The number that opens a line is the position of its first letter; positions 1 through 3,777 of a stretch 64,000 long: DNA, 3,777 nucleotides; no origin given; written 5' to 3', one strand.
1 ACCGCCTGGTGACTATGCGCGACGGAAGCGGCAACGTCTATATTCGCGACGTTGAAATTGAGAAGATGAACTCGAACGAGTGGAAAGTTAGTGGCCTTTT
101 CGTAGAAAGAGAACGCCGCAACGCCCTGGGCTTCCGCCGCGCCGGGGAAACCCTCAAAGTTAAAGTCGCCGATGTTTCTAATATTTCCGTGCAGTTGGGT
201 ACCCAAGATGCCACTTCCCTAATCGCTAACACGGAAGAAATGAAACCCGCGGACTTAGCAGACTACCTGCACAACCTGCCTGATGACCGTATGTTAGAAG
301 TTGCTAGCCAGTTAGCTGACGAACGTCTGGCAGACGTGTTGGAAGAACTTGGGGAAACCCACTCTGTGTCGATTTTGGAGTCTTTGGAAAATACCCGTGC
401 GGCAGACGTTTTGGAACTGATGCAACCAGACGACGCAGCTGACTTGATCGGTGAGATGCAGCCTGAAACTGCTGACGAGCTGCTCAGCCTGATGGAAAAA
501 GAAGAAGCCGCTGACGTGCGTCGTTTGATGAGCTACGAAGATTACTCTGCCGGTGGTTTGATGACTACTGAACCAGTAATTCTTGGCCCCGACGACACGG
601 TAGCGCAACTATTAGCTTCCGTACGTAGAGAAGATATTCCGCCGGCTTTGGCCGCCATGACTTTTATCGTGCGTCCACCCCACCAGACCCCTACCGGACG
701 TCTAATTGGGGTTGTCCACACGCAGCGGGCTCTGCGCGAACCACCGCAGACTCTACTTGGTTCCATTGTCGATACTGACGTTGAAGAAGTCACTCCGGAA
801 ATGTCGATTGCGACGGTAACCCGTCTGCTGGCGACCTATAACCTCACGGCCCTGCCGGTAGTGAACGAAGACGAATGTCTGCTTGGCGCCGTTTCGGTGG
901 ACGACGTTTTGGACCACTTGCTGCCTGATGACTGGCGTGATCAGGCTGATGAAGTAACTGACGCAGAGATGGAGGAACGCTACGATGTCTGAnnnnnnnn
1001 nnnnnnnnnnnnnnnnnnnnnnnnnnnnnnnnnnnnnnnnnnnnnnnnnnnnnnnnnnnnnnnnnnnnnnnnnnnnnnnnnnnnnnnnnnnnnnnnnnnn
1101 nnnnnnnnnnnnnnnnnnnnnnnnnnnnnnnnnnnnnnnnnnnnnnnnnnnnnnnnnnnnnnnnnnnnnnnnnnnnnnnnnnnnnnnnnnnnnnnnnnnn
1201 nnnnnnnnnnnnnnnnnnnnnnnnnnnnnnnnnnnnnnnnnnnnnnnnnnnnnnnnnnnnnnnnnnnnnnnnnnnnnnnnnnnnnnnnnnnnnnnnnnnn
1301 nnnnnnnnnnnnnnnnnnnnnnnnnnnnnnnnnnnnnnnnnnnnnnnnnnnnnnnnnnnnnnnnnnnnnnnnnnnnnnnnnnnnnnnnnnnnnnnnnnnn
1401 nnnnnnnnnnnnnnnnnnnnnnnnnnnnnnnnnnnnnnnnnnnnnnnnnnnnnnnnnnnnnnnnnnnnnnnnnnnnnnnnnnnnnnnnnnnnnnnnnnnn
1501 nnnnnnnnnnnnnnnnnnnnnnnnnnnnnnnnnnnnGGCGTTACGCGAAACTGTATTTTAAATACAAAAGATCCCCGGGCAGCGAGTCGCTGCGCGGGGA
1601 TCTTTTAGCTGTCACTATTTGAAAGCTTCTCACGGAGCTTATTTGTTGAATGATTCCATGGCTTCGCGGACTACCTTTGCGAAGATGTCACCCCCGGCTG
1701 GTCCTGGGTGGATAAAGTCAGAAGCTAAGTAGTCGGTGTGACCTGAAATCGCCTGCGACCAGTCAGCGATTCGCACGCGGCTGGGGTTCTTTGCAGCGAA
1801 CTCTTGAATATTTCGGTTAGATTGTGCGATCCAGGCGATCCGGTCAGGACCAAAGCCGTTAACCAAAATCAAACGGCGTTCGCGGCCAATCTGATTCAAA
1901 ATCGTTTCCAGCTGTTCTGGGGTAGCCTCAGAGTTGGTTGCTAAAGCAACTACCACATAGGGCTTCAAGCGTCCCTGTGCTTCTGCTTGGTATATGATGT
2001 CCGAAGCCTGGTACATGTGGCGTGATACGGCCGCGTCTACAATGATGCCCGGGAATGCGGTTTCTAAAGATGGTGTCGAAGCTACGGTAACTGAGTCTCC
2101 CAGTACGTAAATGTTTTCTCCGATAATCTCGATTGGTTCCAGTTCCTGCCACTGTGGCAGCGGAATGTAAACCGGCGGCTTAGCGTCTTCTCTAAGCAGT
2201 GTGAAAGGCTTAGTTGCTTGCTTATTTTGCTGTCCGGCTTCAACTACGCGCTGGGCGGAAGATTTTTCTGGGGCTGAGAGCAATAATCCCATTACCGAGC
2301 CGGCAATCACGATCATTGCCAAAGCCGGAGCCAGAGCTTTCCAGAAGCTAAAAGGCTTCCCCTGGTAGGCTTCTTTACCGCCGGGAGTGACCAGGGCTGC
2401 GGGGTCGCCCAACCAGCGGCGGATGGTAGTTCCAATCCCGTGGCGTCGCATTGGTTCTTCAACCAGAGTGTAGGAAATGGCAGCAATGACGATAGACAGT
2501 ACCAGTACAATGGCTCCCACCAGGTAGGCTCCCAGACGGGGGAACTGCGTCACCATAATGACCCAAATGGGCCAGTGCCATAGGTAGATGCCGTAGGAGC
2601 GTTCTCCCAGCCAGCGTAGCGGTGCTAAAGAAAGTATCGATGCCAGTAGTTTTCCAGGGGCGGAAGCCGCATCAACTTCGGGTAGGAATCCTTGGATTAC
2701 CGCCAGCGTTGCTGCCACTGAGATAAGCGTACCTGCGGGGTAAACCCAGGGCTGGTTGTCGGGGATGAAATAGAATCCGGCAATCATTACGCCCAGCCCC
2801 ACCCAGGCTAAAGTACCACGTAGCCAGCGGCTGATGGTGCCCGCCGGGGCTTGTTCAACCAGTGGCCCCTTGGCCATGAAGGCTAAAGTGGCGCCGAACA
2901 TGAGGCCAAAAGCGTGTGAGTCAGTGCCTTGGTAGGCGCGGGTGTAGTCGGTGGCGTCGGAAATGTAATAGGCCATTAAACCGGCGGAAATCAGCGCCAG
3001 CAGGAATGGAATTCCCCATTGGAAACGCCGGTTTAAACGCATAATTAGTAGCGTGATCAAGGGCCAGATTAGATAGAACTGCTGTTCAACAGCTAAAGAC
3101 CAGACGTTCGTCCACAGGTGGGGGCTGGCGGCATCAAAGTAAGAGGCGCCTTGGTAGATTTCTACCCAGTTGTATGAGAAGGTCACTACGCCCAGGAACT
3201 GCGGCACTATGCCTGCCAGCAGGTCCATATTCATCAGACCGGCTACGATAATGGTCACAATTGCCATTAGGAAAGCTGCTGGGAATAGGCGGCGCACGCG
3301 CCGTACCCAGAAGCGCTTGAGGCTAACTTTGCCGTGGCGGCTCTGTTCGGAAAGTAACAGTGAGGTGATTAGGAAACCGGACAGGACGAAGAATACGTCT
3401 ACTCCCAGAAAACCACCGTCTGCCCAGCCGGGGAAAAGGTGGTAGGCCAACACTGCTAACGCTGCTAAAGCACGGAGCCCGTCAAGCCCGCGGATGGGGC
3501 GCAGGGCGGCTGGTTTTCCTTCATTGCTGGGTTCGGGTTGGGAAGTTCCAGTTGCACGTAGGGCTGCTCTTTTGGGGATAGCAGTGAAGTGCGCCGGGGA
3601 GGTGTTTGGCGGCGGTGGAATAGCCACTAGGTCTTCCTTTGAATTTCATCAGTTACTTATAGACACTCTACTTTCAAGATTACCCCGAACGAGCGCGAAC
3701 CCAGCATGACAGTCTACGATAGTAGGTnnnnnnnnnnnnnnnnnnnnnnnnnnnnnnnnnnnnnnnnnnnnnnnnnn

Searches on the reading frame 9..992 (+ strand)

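Call 42: search_protein_families(library=pfam, proteins=[window:9-992:+], max_evalue=0.00001)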
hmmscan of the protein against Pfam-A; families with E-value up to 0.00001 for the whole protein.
window:9-992:+ (327 aa): 2 families
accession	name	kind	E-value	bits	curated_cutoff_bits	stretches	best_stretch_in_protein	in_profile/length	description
PF03448.22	MgtE_N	-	5.6e-24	85.1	25.9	1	78-178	1-101/102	MgtE intracellular N domain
PF00571.33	CBS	-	5.2e-13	49.5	24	1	251-304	2-55/57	CBS domain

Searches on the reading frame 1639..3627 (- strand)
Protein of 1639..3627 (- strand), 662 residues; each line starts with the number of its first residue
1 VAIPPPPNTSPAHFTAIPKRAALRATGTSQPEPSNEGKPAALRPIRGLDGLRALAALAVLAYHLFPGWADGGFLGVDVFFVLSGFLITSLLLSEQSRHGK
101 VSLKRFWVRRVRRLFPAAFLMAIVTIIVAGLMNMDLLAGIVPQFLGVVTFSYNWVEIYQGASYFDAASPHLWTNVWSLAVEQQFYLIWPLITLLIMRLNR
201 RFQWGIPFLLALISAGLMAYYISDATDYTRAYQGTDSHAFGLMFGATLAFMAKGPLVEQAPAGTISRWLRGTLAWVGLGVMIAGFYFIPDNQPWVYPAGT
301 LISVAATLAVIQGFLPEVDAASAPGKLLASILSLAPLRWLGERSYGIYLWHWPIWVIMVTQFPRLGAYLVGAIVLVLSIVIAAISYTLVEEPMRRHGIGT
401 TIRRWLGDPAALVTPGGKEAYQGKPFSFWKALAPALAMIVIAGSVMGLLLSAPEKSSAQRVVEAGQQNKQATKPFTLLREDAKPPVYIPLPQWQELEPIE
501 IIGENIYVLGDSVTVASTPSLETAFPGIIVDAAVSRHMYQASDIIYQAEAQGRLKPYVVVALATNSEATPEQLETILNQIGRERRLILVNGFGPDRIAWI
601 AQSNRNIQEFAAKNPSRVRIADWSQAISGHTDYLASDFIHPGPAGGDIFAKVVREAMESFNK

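Call 42: search_protein_families(library=pfam, proteins=[window:1639-3627:-], max_evalue=0.00001)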
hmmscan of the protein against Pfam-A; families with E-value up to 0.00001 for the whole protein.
window:1639-3627:- (662 aa): 1 family
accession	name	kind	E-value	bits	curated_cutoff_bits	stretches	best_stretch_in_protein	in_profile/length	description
PF01757.29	Acyl_transf_3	-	6.5e-27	94.9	31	1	46-384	2-323/326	Acyltransferase domain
